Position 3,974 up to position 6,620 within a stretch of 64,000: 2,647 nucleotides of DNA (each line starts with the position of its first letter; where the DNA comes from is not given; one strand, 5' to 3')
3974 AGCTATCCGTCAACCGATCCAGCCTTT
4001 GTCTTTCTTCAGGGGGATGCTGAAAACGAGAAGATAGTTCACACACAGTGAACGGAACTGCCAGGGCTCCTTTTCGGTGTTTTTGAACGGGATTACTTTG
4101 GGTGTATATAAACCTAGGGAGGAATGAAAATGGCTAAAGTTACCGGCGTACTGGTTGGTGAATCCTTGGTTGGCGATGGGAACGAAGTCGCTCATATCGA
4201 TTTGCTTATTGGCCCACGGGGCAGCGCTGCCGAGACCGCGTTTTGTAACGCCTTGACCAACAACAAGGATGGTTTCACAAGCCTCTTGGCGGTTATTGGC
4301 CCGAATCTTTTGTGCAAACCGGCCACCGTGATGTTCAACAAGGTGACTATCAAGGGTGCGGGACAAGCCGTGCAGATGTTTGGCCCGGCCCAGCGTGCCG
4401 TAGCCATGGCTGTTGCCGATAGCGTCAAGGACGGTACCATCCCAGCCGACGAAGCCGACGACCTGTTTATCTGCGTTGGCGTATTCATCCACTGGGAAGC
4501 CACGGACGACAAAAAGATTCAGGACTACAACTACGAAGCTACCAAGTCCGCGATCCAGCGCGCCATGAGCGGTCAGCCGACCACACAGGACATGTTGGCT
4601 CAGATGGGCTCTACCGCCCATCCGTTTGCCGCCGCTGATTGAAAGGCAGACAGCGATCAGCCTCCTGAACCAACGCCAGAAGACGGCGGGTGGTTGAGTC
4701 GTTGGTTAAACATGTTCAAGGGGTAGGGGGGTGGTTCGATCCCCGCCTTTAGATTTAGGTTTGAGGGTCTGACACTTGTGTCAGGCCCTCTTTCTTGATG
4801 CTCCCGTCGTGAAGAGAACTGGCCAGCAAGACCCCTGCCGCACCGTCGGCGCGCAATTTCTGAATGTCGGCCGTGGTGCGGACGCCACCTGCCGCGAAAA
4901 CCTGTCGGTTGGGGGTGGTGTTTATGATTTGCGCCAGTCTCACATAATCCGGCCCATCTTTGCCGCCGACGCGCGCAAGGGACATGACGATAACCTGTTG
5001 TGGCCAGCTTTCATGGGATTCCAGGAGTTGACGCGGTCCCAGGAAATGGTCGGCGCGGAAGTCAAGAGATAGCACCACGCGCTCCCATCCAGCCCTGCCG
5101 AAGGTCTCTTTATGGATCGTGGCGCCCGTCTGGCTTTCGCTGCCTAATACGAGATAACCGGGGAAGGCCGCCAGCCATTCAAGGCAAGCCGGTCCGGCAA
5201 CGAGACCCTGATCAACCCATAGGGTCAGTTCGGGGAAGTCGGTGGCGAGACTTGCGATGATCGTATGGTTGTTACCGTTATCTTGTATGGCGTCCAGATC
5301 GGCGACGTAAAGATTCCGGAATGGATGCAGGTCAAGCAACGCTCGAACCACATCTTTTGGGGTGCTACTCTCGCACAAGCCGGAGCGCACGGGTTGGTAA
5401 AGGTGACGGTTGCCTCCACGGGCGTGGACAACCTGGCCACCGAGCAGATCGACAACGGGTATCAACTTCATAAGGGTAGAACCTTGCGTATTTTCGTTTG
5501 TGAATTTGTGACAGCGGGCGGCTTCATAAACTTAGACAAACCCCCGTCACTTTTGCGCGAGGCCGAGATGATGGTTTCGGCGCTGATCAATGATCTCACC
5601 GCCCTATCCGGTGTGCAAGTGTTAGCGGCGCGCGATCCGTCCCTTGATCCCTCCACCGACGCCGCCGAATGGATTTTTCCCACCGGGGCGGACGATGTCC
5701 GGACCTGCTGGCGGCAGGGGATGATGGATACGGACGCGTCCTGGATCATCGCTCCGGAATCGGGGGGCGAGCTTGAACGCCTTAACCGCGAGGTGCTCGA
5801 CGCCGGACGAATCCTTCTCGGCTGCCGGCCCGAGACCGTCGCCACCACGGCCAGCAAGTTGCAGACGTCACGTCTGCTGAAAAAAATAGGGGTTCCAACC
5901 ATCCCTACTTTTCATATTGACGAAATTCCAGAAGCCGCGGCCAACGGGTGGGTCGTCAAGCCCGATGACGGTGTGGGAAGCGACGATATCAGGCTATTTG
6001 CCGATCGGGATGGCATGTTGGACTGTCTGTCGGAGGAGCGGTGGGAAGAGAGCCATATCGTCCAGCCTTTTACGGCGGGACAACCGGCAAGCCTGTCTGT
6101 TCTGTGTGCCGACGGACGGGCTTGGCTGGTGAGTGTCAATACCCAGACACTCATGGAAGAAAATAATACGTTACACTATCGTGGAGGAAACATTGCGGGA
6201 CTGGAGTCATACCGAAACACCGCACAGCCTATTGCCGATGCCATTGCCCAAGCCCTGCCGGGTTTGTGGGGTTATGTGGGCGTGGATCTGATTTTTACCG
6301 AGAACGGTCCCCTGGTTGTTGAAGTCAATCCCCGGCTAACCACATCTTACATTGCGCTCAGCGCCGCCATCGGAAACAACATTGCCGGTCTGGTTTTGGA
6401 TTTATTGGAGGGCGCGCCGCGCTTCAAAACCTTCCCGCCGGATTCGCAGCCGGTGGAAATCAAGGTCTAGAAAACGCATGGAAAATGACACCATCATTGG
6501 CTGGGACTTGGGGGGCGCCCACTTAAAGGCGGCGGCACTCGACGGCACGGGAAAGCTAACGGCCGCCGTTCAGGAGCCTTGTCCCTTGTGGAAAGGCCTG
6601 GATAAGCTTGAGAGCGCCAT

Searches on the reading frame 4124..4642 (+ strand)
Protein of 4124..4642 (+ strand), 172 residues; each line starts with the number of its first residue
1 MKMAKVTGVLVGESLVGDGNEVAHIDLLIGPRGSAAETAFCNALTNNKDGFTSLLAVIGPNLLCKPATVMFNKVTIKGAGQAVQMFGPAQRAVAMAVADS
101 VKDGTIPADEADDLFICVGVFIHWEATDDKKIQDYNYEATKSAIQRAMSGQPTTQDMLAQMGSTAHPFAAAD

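Call 8: search_protein_families(library=pfam, proteins=[window:4130-4642:+])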
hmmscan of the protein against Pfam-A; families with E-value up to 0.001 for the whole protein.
window:4130-4642:+ (170 aa): 1 family
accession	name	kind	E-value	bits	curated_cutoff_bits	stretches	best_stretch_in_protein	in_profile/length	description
PF08714.17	Fae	-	1.8e-70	236.5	27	1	9-166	1-158/159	Formaldehyde-activating enzyme (Fae)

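Call 14: find_encoding_contigs(protein=window:4130-4642:+, flank=3000, max_places=10)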
Protein window:4130-4642:+ (170 aa): no gene with exactly this product is on record in the collection.

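Call 16: find_encoding_contigs(protein=window:4124-4642:+, flank=3000, max_places=10)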
Protein window:4124-4642:+ (172 aa): no gene with exactly this product is on record in the collection.

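Call 17: find_homologous_proteins(query=window:4130-4642:+, max_evalue=1e-40)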
Query window:4130-4642:+ (170 aa): 7981 proteins with E <= 1e-40 among 8000 candidates; the best 120 are listed.
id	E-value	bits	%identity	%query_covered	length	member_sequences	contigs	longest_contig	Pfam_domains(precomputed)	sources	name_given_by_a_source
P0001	1.1e-106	371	100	100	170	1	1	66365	PF08714.18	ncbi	-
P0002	2.2e-101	354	-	-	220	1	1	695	PF08714.18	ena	-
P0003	1.6e-88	312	82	99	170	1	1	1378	PF08714.18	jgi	-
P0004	3.9e-88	311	82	99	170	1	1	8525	PF08714.18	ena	-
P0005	1.8e-87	309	83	100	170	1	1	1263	PF08714.18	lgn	-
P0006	2.0e-87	309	82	99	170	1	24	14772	PF08714.18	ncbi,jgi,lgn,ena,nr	ncbi:MAG: formaldehyde activating enzyme [Proteobacteria bacterium]|jgi:5,6,7,8-tetrahydromethanopte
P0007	5.1e-87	308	81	99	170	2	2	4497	PF08714.18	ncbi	ncbi:MAG: formaldehyde-activating enzyme [Burkholderiales bacterium]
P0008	5.5e-87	307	82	99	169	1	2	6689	PF08714.18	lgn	-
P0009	5.6e-87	307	82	99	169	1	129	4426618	PF08714.18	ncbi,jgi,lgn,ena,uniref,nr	ncbi:formaldehyde-activating enzyme [Thauera mechernichensis]|uniref:Formaldehyde-activating enzyme 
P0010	5.7e-87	307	82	99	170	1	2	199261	PF08714.18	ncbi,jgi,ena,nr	ncbi:MAG TPA: formaldehyde-activating enzyme [Rhodocyclaceae bacterium]|jgi:5,6,7,8-tetrahydromethan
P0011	6.3e-87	307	81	99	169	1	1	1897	PF08714.18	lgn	-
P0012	8.1e-87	307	82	99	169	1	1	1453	PF08714.18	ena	-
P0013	9.9e-87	307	82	99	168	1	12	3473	PF08714.18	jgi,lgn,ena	-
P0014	9.9e-87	307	81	100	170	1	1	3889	PF08714.18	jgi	jgi:5,6,7,8-tetrahydromethanopterin hydro-lyase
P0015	1.5e-86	306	80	99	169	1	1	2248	PF08714.18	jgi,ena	jgi:5,6,7,8-tetrahydromethanopterin hydro-lyase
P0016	1.7e-86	306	82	99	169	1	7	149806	PF08714.18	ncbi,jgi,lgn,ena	jgi:5,6,7,8-tetrahydromethanopterin hydro-lyase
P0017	2.5e-86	305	79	99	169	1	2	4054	PF08714.18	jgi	jgi:5,6,7,8-tetrahydromethanopterin hydro-lyase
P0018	2.7e-86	305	82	100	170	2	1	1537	PF08714.18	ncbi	-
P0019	2.7e-86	305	80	98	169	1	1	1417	PF08714.18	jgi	jgi:5,6,7,8-tetrahydromethanopterin hydro-lyase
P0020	2.7e-86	305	81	99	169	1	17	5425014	PF08714.18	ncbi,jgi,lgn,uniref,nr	ncbi:formaldehyde-activating enzyme [Caballeronia sp. LP006]|jgi:5,6,7,8-tetrahydromethanopterin hyd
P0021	2.9e-86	305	79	99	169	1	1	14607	PF08714.18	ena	-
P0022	3.1e-86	305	81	100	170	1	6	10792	PF08714.18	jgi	jgi:5,6,7,8-tetrahydromethanopterin hydro-lyase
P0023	3.4e-86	305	82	99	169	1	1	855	PF08714.18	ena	-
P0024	3.8e-86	305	80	99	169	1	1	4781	PF08714.18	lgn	-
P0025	4.3e-86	305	81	99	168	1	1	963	PF08714.18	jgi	jgi:5,6,7,8-tetrahydromethanopterin hydro-lyase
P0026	4.4e-86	304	82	99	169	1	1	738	PF08714.18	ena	-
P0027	4.8e-86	304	79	99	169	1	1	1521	PF08714.18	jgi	jgi:5,6,7,8-tetrahydromethanopterin hydro-lyase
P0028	5.1e-86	304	81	99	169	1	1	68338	PF08714.18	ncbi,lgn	ncbi:MAG: formaldehyde-activating enzyme [Rhodocyclaceae bacterium]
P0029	5.2e-86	304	80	98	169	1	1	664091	PF08714.18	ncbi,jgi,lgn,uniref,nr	ncbi:formaldehyde-activating enzyme [Caballeronia telluris]|jgi:5,6,7,8-tetrahydromethanopterin hydr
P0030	5.4e-86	304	81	99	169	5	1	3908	PF08714.18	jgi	jgi:5,6,7,8-tetrahydromethanopterin hydro-lyase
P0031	5.9e-86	304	80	99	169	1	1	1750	PF08714.18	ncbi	-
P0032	6.0e-86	304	82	99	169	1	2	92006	PF08714.18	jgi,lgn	-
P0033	6.7e-86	304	80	99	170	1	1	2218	PF08714.18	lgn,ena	-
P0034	6.7e-86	304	79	99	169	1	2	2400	PF08714.18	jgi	jgi:5,6,7,8-tetrahydromethanopterin hydro-lyase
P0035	7.2e-86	304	80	99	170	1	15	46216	PF08714.18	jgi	jgi:5,6,7,8-tetrahydromethanopterin hydro-lyase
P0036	7.6e-86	304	81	99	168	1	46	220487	PF08714.18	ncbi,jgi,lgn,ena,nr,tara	ncbi:MAG: formaldehyde-activating enzyme [Betaproteobacteria bacterium TMED82]|nr:MAG: formaldehyde-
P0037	8.3e-86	304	82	99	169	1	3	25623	PF08714.18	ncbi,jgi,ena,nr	ncbi:MAG: formaldehyde-activating enzyme [Rhodocyclaceae bacterium]|jgi:5,6,7,8-tetrahydromethanopte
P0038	8.8e-86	304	80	99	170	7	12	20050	PF08714.18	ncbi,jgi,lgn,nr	ncbi:MAG TPA: formaldehyde-activating enzyme [Burkholderiales bacterium]|jgi:5,6,7,8-tetrahydrometha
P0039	8.9e-86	304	80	99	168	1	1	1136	PF08714.18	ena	-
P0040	9.2e-86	303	79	99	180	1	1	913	PF08714.18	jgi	jgi:5,6,7,8-tetrahydromethanopterin hydro-lyase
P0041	9.3e-86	303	81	98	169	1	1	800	PF08714.18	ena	-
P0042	9.5e-86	303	82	99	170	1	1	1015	PF08714.18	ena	-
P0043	1.0e-85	303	80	98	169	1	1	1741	PF08714.18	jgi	jgi:5,6,7,8-tetrahydromethanopterin hydro-lyase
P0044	1.1e-85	303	79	99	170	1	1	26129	PF08714.18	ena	-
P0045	1.1e-85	303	80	100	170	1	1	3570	PF08714.18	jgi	jgi:5,6,7,8-tetrahydromethanopterin hydro-lyase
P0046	1.1e-85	303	80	99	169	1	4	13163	PF08714.18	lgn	-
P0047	1.1e-85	303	80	99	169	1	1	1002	PF08714.18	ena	-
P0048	1.2e-85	303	82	99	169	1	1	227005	PF08714.18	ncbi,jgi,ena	-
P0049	1.3e-85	303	80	99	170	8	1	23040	PF08714.18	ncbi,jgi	ncbi:MAG: formaldehyde-activating enzyme [Candidatus Promineifilaceae bacterium]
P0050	1.3e-85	303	81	99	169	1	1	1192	PF08714.18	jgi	jgi:5,6,7,8-tetrahydromethanopterin hydro-lyase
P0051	1.4e-85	303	80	99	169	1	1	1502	PF08714.18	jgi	jgi:5,6,7,8-tetrahydromethanopterin hydro-lyase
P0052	1.9e-85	302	80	99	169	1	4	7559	PF08714.18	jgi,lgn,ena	jgi:5,6,7,8-tetrahydromethanopterin hydro-lyase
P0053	1.9e-85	302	79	98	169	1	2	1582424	PF08714.18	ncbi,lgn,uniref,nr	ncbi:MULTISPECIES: formaldehyde-activating enzyme [unclassified Caballeronia]|uniref:formaldehyde-ac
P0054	2.0e-85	302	79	99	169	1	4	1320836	PF08714.18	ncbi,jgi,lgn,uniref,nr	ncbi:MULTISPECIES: formaldehyde-activating enzyme [unclassified Caballeronia]|jgi:5,6,7,8-tetrahydro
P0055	2.1e-85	302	80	99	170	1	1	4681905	PF08714.18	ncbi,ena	-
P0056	2.2e-85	302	80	99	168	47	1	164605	PF08714.18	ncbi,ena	-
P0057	2.4e-85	302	82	99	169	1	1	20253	PF08714.18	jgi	-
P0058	2.4e-85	302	81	99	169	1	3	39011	PF08714.18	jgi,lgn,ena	jgi:5,6,7,8-tetrahydromethanopterin hydro-lyase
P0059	2.7e-85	302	79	99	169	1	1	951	PF08714.18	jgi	jgi:5,6,7,8-tetrahydromethanopterin hydro-lyase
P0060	2.7e-85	302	80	99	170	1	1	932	PF08714.18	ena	-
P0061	2.8e-85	302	79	99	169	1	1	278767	PF08714.18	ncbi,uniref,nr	ncbi:formaldehyde-activating enzyme [Caballeronia sp. GAFFF1]|uniref:formaldehyde-activating enzyme 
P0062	3.1e-85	302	80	99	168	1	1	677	PF08714.18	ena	-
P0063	3.3e-85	302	81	98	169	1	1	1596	PF08714.18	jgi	jgi:5,6,7,8-tetrahydromethanopterin hydro-lyase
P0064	3.4e-85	302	79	98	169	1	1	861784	PF08714.18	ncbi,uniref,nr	ncbi:formaldehyde-activating enzyme [Paraburkholderia sp. MPAMCS5]|uniref:formaldehyde-activating en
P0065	3.4e-85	302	79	99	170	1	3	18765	PF08714.18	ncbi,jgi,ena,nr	ncbi:MAG TPA: formaldehyde-activating enzyme [Burkholderiales bacterium]|nr:formaldehyde-activating 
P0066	3.6e-85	302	81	99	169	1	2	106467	PF08714.18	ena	-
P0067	3.8e-85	301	81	99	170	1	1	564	PF08714.18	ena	-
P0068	3.8e-85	301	79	99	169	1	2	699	PF08714.18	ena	-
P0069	3.9e-85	301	80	99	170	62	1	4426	PF08714.18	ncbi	-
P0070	4.1e-85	301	82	99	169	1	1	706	PF08714.18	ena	-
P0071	4.7e-85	301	80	98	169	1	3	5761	PF08714.18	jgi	jgi:5,6,7,8-tetrahydromethanopterin hydro-lyase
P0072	4.8e-85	301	79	99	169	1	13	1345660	PF08714.18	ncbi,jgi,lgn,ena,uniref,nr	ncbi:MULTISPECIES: formaldehyde-activating enzyme [Caballeronia]|jgi:5,6,7,8-tetrahydromethanopterin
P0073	5.2e-85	301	79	98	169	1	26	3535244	PF08714.18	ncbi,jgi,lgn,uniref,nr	ncbi:Formaldehyde-activating enzyme [Caballeronia arationis]|jgi:5,6,7,8-tetrahydromethanopterin hyd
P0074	5.4e-85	301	80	99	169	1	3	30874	PF08714.18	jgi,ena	-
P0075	5.5e-85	301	80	98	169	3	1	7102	PF08714.18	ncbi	ncbi:MAG: formaldehyde-activating enzyme [Burkholderiales bacterium]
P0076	5.5e-85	301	79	99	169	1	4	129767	PF08714.18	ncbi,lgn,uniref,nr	ncbi:formaldehyde-activating enzyme [Caballeronia sp. ATUFL_M2_KS44]|uniref:formaldehyde-activating 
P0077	5.6e-85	301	78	99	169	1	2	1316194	PF08714.18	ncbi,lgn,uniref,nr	ncbi:formaldehyde-activating enzyme [Caballeronia sp. LZ062]|uniref:formaldehyde-activating enzyme n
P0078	5.6e-85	301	81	99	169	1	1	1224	PF08714.18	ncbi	-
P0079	5.9e-85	301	81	99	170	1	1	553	PF08714.18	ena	-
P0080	6.2e-85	301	82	99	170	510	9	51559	PF08714.18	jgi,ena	-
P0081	6.3e-85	301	80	99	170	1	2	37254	PF08714.18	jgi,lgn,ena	jgi:5,6,7,8-tetrahydromethanopterin hydro-lyase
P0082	6.4e-85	301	80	98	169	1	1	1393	PF08714.18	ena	-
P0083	6.6e-85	301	84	95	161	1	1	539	PF08714.18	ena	-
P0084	6.7e-85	301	80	99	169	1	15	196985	PF08714.18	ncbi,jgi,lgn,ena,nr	ncbi:MAG: formaldehyde-activating enzyme [Betaproteobacteria bacterium]|jgi:5,6,7,8-tetrahydromethan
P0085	7.0e-85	301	79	98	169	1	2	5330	PF08714.18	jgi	jgi:5,6,7,8-tetrahydromethanopterin hydro-lyase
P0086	7.1e-85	301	82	99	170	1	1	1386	PF08714.18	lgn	-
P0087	7.1e-85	301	79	99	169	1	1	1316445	PF08714.18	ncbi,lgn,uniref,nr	ncbi:formaldehyde-activating enzyme [Caballeronia sp. BCC1704]|uniref:formaldehyde-activating enzyme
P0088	7.2e-85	301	82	99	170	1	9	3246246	PF08714.18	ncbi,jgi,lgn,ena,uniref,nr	ncbi:formaldehyde-activating enzyme [Imbroritus primus]|jgi:5,6,7,8-tetrahydromethanopterin hydro-ly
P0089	7.2e-85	301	81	99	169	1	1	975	PF08714.18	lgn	-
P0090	7.4e-85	301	79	100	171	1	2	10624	PF08714.18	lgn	-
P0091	7.4e-85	301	79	99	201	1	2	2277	PF08714.18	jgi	jgi:5,6,7,8-tetrahydromethanopterin hydro-lyase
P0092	7.9e-85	300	79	99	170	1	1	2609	PF08714.18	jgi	jgi:5,6,7,8-tetrahydromethanopterin hydro-lyase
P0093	8.0e-85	300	80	99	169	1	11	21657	PF08714.18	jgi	jgi:5,6,7,8-tetrahydromethanopterin hydro-lyase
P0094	8.2e-85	300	81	99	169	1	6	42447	PF08714.18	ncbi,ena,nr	ncbi:MAG: formaldehyde-activating enzyme [Rhodocyclaceae bacterium]|nr:formaldehyde-activating enzym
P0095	8.3e-85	300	79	99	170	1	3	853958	PF08714.18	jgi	jgi:5,6,7,8-tetrahydromethanopterin hydro-lyase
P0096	8.4e-85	300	79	98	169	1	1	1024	PF08714.18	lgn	-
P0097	8.7e-85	300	80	99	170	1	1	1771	PF08714.18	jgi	jgi:5,6,7,8-tetrahydromethanopterin hydro-lyase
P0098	9.2e-85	300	77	99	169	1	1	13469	PF08714.18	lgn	-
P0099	9.4e-85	300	81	99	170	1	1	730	PF08714.18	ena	-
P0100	9.8e-85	300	79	99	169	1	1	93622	PF08714.18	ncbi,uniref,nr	ncbi:formaldehyde-activating enzyme [Caballeronia sp. GAWG1-5s-s]|uniref:formaldehyde-activating enz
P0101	1.0e-84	300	78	100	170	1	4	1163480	PF08714.18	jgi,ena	jgi:5,6,7,8-tetrahydromethanopterin hydro-lyase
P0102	1.1e-84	300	80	99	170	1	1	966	PF08714.18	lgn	-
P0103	1.1e-84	300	78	100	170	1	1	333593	PF08714.18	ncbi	ncbi:MAG: formaldehyde-activating enzyme [Candidatus Thiodiazotropha taylori]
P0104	1.1e-84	300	81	99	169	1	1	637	PF08714.18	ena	-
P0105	1.2e-84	300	81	99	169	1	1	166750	PF08714.18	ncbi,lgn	-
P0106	1.3e-84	300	78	99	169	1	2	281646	PF08714.18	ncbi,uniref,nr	ncbi:formaldehyde-activating enzyme [Caballeronia grimmiae]|uniref:5,6,7,8-tetrahydromethanopterin h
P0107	1.3e-84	300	80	99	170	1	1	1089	PF08714.18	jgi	-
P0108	1.3e-84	300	80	99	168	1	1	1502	PF08714.18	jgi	jgi:5,6,7,8-tetrahydromethanopterin hydro-lyase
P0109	1.3e-84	300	79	99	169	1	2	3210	PF08714.18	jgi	jgi:5,6,7,8-tetrahydromethanopterin hydro-lyase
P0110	1.4e-84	300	80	99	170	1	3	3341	PF08714.18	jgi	jgi:5,6,7,8-tetrahydromethanopterin hydro-lyase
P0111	1.4e-84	300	80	99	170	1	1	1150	PF08714.18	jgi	jgi:5,6,7,8-tetrahydromethanopterin hydro-lyase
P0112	1.4e-84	300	80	98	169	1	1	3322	PF08714.18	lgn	-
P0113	1.4e-84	300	80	98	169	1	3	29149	PF08714.18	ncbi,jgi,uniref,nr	ncbi:formaldehyde-activating enzyme [Caballeronia sp. BR00000012568055]|jgi:5,6,7,8-tetrahydromethan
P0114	1.4e-84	300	80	99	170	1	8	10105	PF08714.18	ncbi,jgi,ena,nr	ncbi:MAG TPA: formaldehyde-activating enzyme [Rhodocyclaceae bacterium]|jgi:5,6,7,8-tetrahydromethan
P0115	1.5e-84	300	79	100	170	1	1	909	PF08714.18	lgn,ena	-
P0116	1.6e-84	299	79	99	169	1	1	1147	PF08714.18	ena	-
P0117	1.6e-84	299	80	99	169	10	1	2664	PF08714.18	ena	-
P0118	1.6e-84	299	81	99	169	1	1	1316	PF08714.18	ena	-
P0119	1.6e-84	299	80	99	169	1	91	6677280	PF08714.18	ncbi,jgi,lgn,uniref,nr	ncbi:formaldehyde-activating enzyme [Paraburkholderia sp. A1RI_3L]|jgi:5,6,7,8-tetrahydromethanopter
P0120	1.7e-84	299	78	99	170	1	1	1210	PF08714.18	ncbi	-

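Call 18: find_encoding_contigs(protein=P0001, flank=10000, max_places=5)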
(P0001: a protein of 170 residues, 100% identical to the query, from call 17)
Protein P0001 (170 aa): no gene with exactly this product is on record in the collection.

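Call 19: find_encoding_contigs(protein=P0002, flank=3000, max_places=5)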
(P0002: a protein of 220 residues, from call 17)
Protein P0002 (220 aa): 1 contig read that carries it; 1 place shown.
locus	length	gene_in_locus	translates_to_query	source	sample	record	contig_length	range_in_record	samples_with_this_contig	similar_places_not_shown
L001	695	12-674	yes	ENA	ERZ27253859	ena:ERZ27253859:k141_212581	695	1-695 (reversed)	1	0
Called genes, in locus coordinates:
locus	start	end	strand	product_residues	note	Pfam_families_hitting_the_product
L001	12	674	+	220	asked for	PF08714:Fae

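Call 75: find_encoding_contigs(protein=P0080, flank=4000, max_places=10)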
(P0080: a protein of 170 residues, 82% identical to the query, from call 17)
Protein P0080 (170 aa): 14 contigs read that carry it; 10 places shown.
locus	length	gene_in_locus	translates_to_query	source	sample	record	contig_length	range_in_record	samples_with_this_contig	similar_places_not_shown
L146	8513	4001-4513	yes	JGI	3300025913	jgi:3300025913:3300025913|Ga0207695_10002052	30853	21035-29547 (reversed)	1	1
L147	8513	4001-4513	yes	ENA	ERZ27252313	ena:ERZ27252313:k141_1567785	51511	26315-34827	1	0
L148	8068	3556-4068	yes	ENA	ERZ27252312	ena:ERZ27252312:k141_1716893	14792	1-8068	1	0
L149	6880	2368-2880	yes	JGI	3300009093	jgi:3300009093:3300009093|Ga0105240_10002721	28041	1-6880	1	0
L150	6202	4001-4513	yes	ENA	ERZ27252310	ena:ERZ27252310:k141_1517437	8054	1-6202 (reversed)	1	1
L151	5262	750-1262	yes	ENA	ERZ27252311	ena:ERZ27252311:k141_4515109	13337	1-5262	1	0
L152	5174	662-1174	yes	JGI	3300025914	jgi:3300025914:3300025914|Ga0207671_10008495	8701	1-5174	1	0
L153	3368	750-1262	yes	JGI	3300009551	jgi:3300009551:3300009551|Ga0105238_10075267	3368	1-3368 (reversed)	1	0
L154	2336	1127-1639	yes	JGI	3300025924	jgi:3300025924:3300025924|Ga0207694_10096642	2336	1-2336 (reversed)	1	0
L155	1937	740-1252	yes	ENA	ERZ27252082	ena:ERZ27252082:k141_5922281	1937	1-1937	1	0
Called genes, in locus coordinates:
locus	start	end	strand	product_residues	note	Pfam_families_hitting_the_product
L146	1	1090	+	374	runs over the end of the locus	PF02655:ATP-grasp_3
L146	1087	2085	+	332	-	PF02289:MCH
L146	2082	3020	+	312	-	PF18030:Rimk_N, PF08443:RimK, PF02955:GSH-S_ATP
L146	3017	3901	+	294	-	PF01874:CitG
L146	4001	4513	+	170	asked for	PF08714:Fae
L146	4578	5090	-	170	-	PF02152:FolB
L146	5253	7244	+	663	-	PF26965:MimR_N, PF01590:GAF, PF00158:Sigma54_activat, PF14532:Sigma54_activ_2, PF07728:AAA_5 (weak), PF25601:AAA_lid_14, PF02954:HTH_8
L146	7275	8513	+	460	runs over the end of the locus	PF20123:DUF6513, PF14251:PterinBD-DUF4346 (faint)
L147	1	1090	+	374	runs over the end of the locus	PF02655:ATP-grasp_3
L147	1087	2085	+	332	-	PF02289:MCH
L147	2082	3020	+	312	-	PF18030:Rimk_N, PF08443:RimK, PF02955:GSH-S_ATP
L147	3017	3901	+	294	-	PF01874:CitG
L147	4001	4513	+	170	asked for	PF08714:Fae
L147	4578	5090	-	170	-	PF02152:FolB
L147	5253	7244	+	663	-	PF26965:MimR_N, PF01590:GAF, PF00158:Sigma54_activat, PF14532:Sigma54_activ_2, PF07728:AAA_5 (weak), PF25601:AAA_lid_14, PF02954:HTH_8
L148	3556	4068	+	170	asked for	PF08714:Fae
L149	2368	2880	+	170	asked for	PF08714:Fae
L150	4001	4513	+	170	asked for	PF08714:Fae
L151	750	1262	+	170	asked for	PF08714:Fae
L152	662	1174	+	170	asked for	PF08714:Fae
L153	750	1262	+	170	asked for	PF08714:Fae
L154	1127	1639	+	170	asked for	PF08714:Fae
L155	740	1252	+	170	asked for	PF08714:Fae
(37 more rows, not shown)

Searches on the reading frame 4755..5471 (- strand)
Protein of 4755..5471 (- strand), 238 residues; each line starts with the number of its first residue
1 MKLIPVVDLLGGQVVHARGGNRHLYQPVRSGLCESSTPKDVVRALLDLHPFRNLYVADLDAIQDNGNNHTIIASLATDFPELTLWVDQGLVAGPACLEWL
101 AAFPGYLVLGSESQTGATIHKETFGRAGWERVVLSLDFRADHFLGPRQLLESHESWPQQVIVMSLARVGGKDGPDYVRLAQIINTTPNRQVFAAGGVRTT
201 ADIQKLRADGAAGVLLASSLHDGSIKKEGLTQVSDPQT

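Call 8: search_protein_families(library=pfam, proteins=[window:4755-5471:-])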
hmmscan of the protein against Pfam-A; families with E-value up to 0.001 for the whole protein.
window:4755-5471:- (238 aa): 1 family
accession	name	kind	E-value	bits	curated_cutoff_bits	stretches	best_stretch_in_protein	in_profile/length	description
PF00977.27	His_biosynth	-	4.6e-22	79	23.6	1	3-225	2-227/228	Histidine biosynthesis protein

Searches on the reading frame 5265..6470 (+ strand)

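Call 8: search_protein_families(library=pfam, proteins=[window:5265-6470:+])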
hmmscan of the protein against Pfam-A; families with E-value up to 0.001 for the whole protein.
window:5265-6470:+ (401 aa): 3 families
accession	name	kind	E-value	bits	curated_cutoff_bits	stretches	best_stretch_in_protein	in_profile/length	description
PF02655.19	ATP-grasp_3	-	6e-33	114.6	23.2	1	196-361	2-160/160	ATP-grasp domain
PF18301.6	preATP-grasp_3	-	1.2e-15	57.9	26.3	1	117-192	1-76/76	pre ATP-grasp 3 domain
PF14397.11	ATPgrasp_ST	-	0.0005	19.8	31.4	0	323-361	221-259/278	Sugar-transfer associated ATP-grasp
